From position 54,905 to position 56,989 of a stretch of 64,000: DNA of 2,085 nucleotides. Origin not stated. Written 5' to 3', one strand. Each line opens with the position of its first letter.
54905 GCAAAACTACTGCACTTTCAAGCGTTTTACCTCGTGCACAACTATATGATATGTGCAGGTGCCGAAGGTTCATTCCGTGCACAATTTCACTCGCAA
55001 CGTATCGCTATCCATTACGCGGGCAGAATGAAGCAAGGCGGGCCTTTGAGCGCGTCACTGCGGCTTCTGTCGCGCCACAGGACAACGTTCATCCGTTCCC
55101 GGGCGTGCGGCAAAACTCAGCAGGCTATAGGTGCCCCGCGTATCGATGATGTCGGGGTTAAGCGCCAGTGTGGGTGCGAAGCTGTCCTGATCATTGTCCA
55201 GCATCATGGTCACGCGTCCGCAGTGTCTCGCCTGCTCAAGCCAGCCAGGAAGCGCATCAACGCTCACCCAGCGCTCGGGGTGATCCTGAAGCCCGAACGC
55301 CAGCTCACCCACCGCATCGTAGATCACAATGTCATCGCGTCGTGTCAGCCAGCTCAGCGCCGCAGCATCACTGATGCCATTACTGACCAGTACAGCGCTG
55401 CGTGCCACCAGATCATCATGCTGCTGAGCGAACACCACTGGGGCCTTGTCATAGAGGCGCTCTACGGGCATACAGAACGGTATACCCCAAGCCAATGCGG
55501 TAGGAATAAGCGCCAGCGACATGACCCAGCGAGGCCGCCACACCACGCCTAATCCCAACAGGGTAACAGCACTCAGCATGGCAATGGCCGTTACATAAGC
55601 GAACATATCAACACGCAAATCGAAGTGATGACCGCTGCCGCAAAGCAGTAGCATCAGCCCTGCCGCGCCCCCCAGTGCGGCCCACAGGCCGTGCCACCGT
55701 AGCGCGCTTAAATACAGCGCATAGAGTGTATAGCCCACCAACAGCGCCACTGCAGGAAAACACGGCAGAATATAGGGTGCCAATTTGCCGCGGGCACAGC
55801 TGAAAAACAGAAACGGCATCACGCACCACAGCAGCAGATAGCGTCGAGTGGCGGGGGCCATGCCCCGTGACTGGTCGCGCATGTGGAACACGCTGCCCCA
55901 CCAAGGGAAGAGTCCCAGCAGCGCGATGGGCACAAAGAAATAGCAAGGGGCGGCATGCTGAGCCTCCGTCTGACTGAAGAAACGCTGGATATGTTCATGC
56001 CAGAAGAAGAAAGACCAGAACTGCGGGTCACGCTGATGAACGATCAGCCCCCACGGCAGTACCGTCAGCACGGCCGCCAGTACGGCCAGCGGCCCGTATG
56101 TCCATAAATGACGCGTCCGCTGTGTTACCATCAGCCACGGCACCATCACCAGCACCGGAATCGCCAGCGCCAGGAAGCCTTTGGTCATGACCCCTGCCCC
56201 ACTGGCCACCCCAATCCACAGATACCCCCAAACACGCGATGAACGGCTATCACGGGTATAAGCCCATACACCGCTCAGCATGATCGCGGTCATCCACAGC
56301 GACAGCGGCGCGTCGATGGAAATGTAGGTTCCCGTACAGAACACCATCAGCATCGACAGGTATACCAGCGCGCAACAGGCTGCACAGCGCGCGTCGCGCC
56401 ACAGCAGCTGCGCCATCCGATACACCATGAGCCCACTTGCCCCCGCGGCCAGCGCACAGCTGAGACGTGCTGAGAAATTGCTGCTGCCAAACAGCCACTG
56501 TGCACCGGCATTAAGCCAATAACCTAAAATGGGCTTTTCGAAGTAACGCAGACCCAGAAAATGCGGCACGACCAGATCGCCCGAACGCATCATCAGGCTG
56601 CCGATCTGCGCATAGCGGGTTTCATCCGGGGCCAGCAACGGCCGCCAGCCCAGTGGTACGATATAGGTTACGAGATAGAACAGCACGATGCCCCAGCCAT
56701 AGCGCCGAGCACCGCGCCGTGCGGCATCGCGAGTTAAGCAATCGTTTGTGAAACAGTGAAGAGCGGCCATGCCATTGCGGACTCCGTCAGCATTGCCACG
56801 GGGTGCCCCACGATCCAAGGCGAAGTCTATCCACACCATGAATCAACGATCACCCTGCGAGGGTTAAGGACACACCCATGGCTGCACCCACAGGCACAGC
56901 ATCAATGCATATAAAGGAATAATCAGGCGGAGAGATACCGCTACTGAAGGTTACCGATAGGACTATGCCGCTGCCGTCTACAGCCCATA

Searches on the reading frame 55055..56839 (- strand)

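Call 62: search_protein_families(library=pfam, proteins=[window:55055-56839:-], max_evalue=0.00001)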
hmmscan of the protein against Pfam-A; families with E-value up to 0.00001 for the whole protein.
window:55055-56839:- (594 aa): 2 families
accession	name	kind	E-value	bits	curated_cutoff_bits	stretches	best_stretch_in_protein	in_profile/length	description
PF02366.24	PMT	-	5.5e-31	108.4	22.7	1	52-278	9-245/245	Dolichyl-phosphate-mannose-protein mannosyltransferase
PF13231.12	PMT_2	-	3.2e-12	47.4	26.1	1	102-263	2-160/160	Dolichyl-phosphate-mannose-protein mannosyltransferase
